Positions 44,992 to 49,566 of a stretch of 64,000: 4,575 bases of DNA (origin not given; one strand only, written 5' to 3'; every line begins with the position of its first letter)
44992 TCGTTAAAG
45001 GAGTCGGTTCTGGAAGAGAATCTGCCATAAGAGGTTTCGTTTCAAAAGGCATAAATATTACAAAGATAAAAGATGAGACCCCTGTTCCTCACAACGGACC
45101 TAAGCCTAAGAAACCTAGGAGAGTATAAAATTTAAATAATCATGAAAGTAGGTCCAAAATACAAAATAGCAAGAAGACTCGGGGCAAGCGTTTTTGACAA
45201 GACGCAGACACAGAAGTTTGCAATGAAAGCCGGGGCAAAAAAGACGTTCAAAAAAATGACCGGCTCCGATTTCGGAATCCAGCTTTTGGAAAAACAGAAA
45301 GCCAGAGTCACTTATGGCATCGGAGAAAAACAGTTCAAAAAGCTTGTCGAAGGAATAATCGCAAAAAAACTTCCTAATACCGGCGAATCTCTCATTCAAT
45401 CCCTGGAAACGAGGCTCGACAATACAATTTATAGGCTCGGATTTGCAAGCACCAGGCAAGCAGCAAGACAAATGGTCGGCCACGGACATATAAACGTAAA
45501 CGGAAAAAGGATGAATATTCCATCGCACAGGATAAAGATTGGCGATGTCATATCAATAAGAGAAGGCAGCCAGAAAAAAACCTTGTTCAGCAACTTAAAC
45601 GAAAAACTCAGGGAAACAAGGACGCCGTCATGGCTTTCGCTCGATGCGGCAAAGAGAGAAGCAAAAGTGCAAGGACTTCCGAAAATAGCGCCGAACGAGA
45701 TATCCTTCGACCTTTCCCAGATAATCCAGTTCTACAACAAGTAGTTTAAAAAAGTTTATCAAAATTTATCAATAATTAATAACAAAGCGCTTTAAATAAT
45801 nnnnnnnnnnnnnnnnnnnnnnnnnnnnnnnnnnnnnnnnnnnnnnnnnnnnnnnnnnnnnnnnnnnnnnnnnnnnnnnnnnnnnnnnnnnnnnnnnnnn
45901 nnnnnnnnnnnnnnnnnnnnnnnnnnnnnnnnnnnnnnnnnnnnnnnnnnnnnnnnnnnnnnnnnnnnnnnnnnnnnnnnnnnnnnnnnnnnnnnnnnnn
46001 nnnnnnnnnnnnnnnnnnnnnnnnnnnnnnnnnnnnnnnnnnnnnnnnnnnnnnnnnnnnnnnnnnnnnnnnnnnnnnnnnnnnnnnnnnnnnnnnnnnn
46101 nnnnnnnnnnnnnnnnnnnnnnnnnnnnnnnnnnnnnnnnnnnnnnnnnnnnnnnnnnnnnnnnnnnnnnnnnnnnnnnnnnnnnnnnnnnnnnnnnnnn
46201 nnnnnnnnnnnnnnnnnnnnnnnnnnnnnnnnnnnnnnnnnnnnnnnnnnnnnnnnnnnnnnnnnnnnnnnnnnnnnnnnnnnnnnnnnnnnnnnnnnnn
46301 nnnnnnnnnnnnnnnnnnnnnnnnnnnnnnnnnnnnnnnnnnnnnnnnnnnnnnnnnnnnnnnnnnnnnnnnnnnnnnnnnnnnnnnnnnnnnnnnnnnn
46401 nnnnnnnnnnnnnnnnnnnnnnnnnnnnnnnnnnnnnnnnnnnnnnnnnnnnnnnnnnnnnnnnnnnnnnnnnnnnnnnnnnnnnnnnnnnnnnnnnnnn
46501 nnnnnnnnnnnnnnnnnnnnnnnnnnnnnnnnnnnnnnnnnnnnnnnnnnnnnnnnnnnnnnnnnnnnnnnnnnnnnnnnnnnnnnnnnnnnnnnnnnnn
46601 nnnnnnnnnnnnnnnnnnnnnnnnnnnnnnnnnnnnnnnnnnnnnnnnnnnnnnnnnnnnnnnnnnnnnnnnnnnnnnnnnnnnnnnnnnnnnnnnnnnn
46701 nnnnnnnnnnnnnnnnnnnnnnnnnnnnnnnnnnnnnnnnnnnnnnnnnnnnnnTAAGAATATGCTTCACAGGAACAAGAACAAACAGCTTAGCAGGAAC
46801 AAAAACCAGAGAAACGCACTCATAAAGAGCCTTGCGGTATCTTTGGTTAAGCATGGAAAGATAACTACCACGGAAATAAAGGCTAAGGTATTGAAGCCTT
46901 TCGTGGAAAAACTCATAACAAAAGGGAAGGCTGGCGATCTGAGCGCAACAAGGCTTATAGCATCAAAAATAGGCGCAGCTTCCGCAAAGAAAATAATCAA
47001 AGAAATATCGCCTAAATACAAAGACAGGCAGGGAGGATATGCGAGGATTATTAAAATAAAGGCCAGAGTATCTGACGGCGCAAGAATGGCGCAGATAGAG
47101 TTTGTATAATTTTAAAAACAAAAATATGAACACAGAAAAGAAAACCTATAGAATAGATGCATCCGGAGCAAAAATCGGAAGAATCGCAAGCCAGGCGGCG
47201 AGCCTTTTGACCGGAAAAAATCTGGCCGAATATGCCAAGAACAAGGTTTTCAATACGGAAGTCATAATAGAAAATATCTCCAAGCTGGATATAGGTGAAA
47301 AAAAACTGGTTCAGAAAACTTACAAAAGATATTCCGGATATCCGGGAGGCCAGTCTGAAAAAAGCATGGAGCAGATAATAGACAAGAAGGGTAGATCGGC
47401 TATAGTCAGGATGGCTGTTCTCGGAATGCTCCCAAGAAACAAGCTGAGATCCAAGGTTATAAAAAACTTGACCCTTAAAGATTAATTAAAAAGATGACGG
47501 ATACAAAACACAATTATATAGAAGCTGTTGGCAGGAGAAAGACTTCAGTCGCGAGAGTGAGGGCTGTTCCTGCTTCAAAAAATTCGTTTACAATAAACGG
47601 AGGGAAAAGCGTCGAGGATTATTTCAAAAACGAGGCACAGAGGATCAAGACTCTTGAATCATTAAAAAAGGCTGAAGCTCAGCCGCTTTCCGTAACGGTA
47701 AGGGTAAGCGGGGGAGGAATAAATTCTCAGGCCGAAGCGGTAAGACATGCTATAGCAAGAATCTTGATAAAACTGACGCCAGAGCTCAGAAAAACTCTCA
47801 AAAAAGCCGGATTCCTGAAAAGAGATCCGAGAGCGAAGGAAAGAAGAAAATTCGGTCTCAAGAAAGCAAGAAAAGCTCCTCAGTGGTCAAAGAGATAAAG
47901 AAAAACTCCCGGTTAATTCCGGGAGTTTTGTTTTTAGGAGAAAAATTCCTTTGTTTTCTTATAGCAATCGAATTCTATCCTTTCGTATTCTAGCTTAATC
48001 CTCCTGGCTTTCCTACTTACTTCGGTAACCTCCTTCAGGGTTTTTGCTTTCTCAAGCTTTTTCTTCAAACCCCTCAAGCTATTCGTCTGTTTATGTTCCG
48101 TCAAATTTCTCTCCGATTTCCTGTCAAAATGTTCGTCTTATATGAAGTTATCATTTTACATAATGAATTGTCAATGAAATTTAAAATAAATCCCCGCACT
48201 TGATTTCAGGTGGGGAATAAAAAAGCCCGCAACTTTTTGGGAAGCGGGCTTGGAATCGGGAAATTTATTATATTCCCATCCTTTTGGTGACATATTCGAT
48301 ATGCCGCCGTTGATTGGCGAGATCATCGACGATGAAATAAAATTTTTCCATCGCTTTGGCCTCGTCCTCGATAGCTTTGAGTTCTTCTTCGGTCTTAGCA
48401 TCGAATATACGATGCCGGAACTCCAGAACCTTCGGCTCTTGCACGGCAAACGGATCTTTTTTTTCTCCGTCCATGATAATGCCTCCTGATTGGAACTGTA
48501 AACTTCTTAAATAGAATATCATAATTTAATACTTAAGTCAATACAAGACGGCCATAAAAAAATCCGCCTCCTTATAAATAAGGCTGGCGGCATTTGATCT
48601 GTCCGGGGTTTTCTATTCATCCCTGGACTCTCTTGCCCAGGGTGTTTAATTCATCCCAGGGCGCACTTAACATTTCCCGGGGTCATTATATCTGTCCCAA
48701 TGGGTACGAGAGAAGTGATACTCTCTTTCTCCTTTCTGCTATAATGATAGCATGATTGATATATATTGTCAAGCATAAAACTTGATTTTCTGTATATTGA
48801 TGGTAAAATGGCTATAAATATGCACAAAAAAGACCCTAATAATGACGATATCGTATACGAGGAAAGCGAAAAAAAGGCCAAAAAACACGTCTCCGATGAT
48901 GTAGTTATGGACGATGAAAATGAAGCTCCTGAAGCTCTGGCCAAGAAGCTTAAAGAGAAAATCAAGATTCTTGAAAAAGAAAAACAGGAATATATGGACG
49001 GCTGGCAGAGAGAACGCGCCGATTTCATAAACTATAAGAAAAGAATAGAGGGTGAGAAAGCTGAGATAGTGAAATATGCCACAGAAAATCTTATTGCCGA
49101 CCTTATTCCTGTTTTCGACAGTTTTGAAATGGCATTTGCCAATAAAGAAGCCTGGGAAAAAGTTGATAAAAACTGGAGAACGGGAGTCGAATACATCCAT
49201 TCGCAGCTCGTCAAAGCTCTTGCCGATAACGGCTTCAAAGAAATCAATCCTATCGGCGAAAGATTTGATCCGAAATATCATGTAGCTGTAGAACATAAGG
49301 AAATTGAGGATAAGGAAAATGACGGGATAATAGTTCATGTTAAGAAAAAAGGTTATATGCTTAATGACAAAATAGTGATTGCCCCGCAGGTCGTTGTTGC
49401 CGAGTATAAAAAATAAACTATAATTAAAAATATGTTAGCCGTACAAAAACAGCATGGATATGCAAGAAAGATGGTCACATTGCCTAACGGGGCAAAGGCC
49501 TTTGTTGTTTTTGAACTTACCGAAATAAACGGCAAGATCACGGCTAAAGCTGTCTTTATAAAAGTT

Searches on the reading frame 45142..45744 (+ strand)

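Call 57: search_protein_families(library=pfam, proteins=[window:45142-45744:+], max_evalue=0.0001)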
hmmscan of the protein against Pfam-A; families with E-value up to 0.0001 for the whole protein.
window:45142-45744:+ (200 aa): 2 families
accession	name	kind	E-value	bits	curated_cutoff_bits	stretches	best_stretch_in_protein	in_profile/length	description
PF01479.30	S4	-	4e-17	62.1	22.8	1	91-137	2-48/48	S4 domain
PF00163.24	Ribosomal_S4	-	2.2e-13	51.2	23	1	4-89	4-95/95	Ribosomal protein S4/S9 N-terminal domain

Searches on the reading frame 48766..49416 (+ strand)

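Call 58: search_protein_families(library=pfam, proteins=[window:48766-49416:+], max_evalue=0.0001)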
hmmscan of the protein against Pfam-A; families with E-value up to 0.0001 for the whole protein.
window:48766-49416:+ (216 aa): 1 family
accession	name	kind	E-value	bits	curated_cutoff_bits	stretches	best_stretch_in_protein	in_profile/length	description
PF01025.24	GrpE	-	4.3e-40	137.5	25.8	1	50-213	4-165/165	GrpE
